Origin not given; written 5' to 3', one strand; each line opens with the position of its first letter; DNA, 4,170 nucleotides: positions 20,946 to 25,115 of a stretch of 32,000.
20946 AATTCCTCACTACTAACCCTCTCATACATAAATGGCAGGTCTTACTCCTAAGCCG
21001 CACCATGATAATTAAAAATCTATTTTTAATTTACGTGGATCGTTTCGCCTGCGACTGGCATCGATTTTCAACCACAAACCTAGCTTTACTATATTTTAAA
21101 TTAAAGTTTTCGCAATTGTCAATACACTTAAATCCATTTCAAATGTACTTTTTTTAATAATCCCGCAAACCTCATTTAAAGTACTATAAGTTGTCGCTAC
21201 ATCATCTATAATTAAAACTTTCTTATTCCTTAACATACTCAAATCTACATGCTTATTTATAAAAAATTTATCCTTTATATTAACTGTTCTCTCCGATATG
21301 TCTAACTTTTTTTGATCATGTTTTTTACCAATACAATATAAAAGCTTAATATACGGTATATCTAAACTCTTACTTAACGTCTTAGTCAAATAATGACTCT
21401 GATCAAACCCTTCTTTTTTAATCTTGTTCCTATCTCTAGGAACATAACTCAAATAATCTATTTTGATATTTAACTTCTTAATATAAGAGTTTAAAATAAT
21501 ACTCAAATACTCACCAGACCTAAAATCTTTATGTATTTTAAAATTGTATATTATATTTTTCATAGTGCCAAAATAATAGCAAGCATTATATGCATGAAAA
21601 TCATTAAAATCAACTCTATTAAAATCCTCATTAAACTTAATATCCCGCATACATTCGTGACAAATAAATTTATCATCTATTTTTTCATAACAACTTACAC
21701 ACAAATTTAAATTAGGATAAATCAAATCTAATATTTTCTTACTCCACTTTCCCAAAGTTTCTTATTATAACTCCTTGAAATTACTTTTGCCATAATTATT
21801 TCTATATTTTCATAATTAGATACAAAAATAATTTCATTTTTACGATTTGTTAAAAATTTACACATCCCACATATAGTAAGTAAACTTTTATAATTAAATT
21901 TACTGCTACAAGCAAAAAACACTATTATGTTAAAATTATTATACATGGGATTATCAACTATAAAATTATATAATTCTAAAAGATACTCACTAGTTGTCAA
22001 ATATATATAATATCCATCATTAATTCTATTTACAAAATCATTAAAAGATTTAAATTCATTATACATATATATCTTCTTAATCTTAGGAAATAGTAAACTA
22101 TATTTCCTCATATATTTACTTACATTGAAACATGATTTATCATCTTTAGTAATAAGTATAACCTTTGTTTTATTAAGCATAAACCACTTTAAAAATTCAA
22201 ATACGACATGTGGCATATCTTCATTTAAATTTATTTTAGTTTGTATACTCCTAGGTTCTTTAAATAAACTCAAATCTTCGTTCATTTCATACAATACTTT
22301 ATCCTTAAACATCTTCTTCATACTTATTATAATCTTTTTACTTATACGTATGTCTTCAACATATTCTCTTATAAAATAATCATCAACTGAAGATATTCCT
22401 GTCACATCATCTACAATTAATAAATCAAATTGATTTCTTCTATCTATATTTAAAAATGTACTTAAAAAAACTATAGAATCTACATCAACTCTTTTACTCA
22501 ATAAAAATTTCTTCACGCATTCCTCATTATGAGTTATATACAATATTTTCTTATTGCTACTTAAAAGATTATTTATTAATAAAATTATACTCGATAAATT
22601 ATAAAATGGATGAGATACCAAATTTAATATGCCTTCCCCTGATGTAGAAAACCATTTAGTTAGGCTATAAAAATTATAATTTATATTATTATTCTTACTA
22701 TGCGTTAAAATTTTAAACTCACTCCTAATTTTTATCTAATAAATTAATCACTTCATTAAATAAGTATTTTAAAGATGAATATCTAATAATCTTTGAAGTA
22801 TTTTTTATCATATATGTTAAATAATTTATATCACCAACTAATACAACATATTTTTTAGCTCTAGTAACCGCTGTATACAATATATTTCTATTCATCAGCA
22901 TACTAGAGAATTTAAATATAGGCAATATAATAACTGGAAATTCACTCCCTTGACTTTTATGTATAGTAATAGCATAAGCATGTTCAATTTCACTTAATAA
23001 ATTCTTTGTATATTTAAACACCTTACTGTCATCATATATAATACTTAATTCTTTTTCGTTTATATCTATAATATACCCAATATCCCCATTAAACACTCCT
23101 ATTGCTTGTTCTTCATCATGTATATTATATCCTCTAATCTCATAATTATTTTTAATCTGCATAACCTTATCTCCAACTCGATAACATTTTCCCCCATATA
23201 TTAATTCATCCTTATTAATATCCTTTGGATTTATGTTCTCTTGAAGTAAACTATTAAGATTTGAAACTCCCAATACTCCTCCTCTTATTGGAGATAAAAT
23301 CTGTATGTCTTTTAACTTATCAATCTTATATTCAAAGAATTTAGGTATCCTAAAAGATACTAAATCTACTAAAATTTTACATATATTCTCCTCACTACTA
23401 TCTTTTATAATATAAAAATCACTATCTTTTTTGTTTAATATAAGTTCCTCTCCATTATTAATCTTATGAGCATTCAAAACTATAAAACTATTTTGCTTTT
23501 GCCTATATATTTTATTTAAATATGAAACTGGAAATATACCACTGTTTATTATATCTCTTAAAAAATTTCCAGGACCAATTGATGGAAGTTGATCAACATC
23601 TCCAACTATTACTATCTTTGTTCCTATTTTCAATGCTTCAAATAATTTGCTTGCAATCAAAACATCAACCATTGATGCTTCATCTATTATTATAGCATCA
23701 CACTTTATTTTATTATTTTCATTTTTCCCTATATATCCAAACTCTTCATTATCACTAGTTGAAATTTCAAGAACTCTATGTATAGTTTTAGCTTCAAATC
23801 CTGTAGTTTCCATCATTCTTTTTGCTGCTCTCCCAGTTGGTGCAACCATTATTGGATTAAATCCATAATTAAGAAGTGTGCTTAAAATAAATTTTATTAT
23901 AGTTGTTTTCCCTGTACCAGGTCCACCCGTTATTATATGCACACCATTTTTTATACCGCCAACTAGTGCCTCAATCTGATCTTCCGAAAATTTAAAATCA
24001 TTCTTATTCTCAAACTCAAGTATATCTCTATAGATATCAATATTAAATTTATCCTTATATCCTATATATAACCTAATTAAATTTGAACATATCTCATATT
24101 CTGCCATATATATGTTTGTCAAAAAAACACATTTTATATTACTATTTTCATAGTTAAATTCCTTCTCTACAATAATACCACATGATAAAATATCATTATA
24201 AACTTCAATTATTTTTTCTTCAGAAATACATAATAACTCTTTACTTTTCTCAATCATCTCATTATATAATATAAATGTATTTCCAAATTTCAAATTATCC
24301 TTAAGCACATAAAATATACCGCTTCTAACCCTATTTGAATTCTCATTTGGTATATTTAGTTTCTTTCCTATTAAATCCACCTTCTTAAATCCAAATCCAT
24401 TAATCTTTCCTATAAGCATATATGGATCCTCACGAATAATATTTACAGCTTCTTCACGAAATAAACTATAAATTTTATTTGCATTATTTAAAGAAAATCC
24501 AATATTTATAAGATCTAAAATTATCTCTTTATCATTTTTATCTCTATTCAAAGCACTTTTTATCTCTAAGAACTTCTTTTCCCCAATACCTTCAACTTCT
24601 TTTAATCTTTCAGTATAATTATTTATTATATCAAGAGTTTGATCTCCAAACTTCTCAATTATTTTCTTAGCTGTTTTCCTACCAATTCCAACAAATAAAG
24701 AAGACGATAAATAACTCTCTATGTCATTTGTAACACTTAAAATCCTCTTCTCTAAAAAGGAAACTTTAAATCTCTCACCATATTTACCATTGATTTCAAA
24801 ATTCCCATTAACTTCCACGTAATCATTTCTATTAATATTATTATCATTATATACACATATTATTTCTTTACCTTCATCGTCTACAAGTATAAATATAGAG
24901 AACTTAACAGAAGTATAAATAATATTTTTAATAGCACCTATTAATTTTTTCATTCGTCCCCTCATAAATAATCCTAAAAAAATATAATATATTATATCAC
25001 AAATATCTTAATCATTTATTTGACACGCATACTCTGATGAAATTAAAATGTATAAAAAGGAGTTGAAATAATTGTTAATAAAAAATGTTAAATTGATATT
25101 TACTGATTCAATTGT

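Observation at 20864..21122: Promoter-equipped, about 210-nt structured RNA between comFC and hpf (candidate raiA-motif RNA of unknown function)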

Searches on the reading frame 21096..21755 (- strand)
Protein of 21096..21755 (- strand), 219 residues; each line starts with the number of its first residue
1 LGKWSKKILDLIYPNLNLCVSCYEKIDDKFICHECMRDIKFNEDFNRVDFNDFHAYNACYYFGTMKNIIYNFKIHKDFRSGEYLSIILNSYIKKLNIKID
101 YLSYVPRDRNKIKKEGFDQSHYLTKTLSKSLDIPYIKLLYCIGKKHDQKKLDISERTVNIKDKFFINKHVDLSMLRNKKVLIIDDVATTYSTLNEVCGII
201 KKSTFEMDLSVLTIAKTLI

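Call 6: search_protein_families(library=pfam, proteins=[window:21096-21755:-])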
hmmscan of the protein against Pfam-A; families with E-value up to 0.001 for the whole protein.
window:21096-21755:- (219 aa): 2 families
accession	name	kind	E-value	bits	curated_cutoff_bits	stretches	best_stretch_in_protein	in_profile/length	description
PF00156.33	Pribosyltran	-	2.5e-05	24.1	26.3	1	126-202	46-112/158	Phosphoribosyl transferase domain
PF18912.6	DZR_2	-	0.00034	20.8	27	1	8-41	1-33/56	Double zinc ribbon domain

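Call 32: search_protein_families(library=ncbifam, proteins=[window:21096-21755:-], max_evalue=1)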
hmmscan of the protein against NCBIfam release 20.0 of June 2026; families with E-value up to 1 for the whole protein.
window:21096-21755:- (219 aa): 11 families
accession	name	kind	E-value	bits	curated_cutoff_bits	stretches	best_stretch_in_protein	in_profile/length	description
TIGR00201.1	comF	subfamily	9.8e-18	64.8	233.55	1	19-215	1-189/190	ComF family protein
NF008616.0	PRK11595.1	equivalog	6.6e-13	48.6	304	1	90-218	104-227/227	DNA utilization protein GntX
NF002635.0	PRK02304.1-4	subfamily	0.001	18.6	146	1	124-216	69-154/188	adenine phosphoribosyltransferase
TIGR00336.1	pyrE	equivalog_domain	0.0011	18.7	106.8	1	173-212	104-143/173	orotate phosphoribosyltransferase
NF005592.0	PRK07322.1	subfamily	0.0019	17.6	143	1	123-203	66-146/180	adenine phosphoribosyltransferase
NF002620.0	PRK02277.1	subfamily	0.0026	17.4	115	1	172-214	136-178/201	orotate phosphoribosyltransferase-like protein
TIGR01203.1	HGPRTase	equivalog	0.0097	15.7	150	1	161-204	70-112/167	hypoxanthine phosphoribosyltransferase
NF040646.1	HPT_Archaea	equivalog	0.011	15.4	200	1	125-214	69-151/184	hypoxanthine/guanine phosphoribosyltransferase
TIGR02472.1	sucr_P_syn_N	equivalog_domain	0.017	13.9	576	1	99-172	105-177/439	sucrose-phosphate synthase, putative, glycosyltransferase domain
NF002095.0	PRK00934.1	equivalog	0.053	12.7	296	1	150-203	186-231/287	ribose-phosphate diphosphokinase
NF004689.0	PRK06031.1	equivalog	0.13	11.4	175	1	170-206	147-183/233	phosphoribosyltransferase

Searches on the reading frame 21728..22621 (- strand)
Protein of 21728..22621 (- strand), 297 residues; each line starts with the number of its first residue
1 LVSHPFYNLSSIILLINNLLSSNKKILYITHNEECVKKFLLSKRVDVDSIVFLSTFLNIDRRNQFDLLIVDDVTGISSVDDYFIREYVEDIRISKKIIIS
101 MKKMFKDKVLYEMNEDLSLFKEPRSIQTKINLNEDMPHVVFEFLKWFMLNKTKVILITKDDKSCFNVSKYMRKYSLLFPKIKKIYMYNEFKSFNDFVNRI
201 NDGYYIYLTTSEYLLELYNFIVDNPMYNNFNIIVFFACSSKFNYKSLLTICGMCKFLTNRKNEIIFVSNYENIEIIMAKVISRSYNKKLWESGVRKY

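Call 6: search_protein_families(library=pfam, proteins=[window:21728-22621:-])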
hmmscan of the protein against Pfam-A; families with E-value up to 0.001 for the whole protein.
window:21728-22621:- (297 aa): 0 families

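Call 32: search_protein_families(library=ncbifam, proteins=[window:21728-22621:-], max_evalue=1)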
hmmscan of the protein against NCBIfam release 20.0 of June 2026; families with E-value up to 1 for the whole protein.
window:21728-22621:- (297 aa): 1 family
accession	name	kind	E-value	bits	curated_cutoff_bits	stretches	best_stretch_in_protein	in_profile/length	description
NF033460.1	glycerol3P_ox_II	equivalog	0.017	14.3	460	1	32-109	134-211/361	type 2 glycerol-3-phosphate oxidase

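Call 37: search_solved_structures(query=A2, max_evalue=10)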
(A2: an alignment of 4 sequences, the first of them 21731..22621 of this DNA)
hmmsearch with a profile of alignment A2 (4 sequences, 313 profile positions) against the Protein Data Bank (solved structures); distinct sequences matched with E-value up to 10: 1.
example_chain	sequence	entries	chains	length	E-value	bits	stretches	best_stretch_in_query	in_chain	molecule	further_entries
6r1n_A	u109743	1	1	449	1.6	11.1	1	131-176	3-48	Serine--tRNA ligase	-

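Call 38: search_protein_families(library=pfam, alignment_id=A2, max_evalue=10)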
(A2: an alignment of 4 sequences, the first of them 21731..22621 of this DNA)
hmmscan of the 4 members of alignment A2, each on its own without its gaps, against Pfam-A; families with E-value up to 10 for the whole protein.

A. member 1, window:21731-22621:- (297 aa): 0 families

B. families by the number of members that match (of 4 scanned): 4 families
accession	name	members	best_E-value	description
PF18330.7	Lig_C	1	0.037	Ligase Pab1020 C-terminal region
PF02283.22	CobU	1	0.22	Cobinamide kinase / cobinamide phosphate guanyltransferase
PF15655.11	Imm-NTF2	1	0.34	NTF2 fold immunity protein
PF15613.11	WSD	1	0.48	Williams-Beuren syndrome DDT (WSD), D-TOX E motif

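Call 56: find_homologous_proteins(query=window:21731-22621:-, max_evalue=0.001)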
Query window:21731-22621:- (297 aa): 27 proteins with E <= 0.001 among 1270 candidates.
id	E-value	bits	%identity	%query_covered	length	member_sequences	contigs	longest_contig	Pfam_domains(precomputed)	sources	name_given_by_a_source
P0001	1.8e-186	636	100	100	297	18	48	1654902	-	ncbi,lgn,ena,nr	ncbi:hypothetical protein SFBM_1268 [Candidatus Arthromitus sp. SFB-mouse-Japan]|nr:ComF operon prot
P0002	6.9e-169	578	90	100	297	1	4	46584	-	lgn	-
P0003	6.0e-149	513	80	100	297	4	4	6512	-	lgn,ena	-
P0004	1.3e-94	335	61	94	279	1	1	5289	-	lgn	-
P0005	1.1e-88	315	53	100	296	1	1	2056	-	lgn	-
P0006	8.9e-87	309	52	100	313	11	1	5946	-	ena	-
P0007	6.2e-85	303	52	100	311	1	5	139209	-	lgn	-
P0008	2.0e-84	301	49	100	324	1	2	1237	-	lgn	-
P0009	1.1e-82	296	51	99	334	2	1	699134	-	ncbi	-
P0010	2.7e-82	294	50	100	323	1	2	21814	-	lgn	-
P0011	5.3e-82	293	50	100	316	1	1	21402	-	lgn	-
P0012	1.8e-79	285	53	94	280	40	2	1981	-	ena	-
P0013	8.0e-79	283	52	97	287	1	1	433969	-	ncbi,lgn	-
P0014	4.4e-78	281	47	98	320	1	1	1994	-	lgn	-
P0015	3.1e-77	278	49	100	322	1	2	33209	-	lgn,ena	-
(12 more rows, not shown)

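Call 65: predict_structure(alignment_id=A4)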
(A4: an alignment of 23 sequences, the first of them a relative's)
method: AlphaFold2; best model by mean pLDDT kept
length: 297 residues; sequences in the alignment: 23
mean_pLDDT: 83.7   pTM: 0.82
mean pLDDT of the five models: 83.7, 80.8, 80.5, 79.8, 73.6
residues with pLDDT >= 90: 87; 70-90: 174; 50-70: 33; < 50: 3
segments of 3 or more residues with pLDDT < 50: 256-258
pLDDT, mean of each block of 10 residues (from residue 1): 62 89 92 85 90 78 85 77 89 89 78 69 86 87 89 93 92 81 91 92 91 87 78 88 87 59 86 87 82 66
secondary structure, 60 per line:
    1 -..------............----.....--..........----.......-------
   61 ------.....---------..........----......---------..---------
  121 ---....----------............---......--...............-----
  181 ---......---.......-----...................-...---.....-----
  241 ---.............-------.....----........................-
elements in order: H10-21 E26-30 H33-42 E50-53 E67-71 H81-90 E95-100 E124-127 H138-149 E153-158 H161-175 E184-186 H193-199 E205-210 H211-223 E231-235 H244-256 E264-268 H273-296

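Call 67: fold_search(model_id=the predicted structure, library=pdb)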
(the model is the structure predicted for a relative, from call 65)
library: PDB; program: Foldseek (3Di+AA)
matches with E <= 10: 1521; with E <= 0.001: 136
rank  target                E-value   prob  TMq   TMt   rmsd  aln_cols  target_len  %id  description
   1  7s65_B                5.2e-06  1.00  0.28  0.22  13.3       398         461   12  Compressed conformation of nighttime state KaiC (released 2021-09-22)
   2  9rn1_I                1.3e-05  1.00  0.55  0.25   8.2       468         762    8  Structure of BAF-nucleosome complex with OCT4-SOX2 at SHL+6 in ADP-bound state, BAF47 bound to ATPase lobe 2 (released 2026-02-11)
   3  6s0j                  1.4e-05  1.00  0.47  0.35   8.7       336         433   10  Structure of Zika virus NS3 helicase in complex with ADP-MgF3(H2O)- (released 2020-07-15)
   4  3jzm_A                1.4e-05  0.99  0.23  0.17  14.8       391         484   12  Crystal structure of the phosphorylation-site mutant T432A of the KaiC circadian clock protein (released 2010-03-31)
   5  6vz4_MODEL_1_K        2.2e-05  1.00  0.45  0.26   9.3       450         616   10  Cryo-EM structure of Sth1-Arp7-Arp9-Rtt102 bound to the nucleosome in ADP Beryllium Fluoride state (released 2020-12-02)
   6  7vdt_A                2.5e-05  1.00  0.47  0.27   9.1       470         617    8  The motor-nucleosome module of human chromatin remodeling PBAF-nucleosome complex (released 2022-05-18)
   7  3k0f_D                2.5e-05  0.99  0.24  0.18  13.9       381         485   11  Crystal structure of the phosphorylation-site double mutant T426A/T432A of the KaiC circadian clock protein (released 2010-03-31)
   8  8v7l_W                2.8e-05  1.00  0.43  0.32   9.2       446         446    8  Cryo-EM structure of singly-bound SNF2h-nucleosome complex with SNF2h at inactive SHL2 (conformation 2) (released 2024-03-20)
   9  6ady                  3.2e-05  1.00  0.46  0.34   8.9       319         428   11  Crystal structure of the Zika virus NS3 helicase (ADP-Mn2+ complex, form 2) (released 2019-03-13)
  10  7s66_A                3.8e-05  0.97  0.23  0.17  14.7       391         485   12  Extended conformation of nighttime state KaiC (released 2021-09-22)
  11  7vdv_A                5.7e-05  1.00  0.46  0.22   9.1       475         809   10  The overall structure of human chromatin remodeling PBAF-nucleosome complex (released 2022-05-18)
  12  6mh3                  6.0e-05  1.00  0.48  0.36   8.8       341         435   10  The crystal structure of Zika virus NS3 helicase domain (released 2018-10-10)
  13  8zn6_J                6.0e-05  0.99  0.26  0.18  13.9       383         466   12  Crystal Structure of Designed Clock Protein KaiC (released 2025-04-16)
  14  8zn5_K                6.4e-05  0.98  0.26  0.18  14.9       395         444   10  Crystal Structure of Designed Clock Protein KaiC (released 2025-04-16)
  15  7dxq_E                6.4e-05  0.97  0.24  0.17  14.7       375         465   12  Crystal Structure of Cyanobacterial Circadian Clock Protein KaiC (released 2022-04-27)
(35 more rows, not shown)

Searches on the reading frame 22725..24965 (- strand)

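Call 6: search_protein_families(library=pfam, proteins=[window:22725-24965:-])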
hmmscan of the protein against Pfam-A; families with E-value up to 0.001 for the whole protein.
window:22725-24965:- (746 aa): 14 families
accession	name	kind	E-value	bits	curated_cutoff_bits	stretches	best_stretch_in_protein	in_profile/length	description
PF13245.12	AAA_19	-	6.4e-41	140.1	25.1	1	330-465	1-134/134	AAA domain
PF13604.12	AAA_30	-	3.6e-35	121.9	27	1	327-508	3-174/191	AAA domain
PF14490.11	HHH_RecD2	-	4.6e-28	97.4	27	1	144-231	4-92/92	ATP-dependent RecD2 DNA helicase HHH domain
PF18335.7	SH3_13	-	1.2e-19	70.3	41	1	570-639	1-58/65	ATP-dependent RecD-like DNA helicase SH3 domain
PF13538.12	UvrD_C_2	-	1.6e-19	69.9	27.4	1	662-710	1-52/52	UvrD-like helicase C-terminal domain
PF01443.25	Viral_helicase1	-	3.6e-11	43.7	21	2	344-493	2-131/228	Viral superfamily 1 RNA helicase core domain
PF13086.12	AAA_11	-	1e-08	35.7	27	0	419-462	210-252/257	AAA domain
PF23139.1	OB_YrrC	-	2.5e-08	34.2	27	1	5-74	1-74/76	ATP-dependent DNA helicase YrrC, OB-fold domain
PF05127.21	NAT10_TcmA_helicase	-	1.6e-06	28.6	22.7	1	344-444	1-112/176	RNA cytidine acetyltransferase NAT10/TcmA, helicase domain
PF05970.20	PIF1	-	2.1e-06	27.9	25.9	1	339-445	21-126/223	PIF1-like helicase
PF14520.12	HHH_5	-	2.8e-06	28.1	27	1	93-140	9-56/57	Helix-hairpin-helix domain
PF20720.3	nSTAND3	-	5.2e-05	23.4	27.2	1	339-380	16-56/155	Novel STAND NTPase 3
PF13401.12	AAA_22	-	0.00061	20.6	27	0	341-446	6-105/130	AAA domain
PF06745.19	ATPase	-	0.00062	19.6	26.6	0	335-379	13-59/231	KaiC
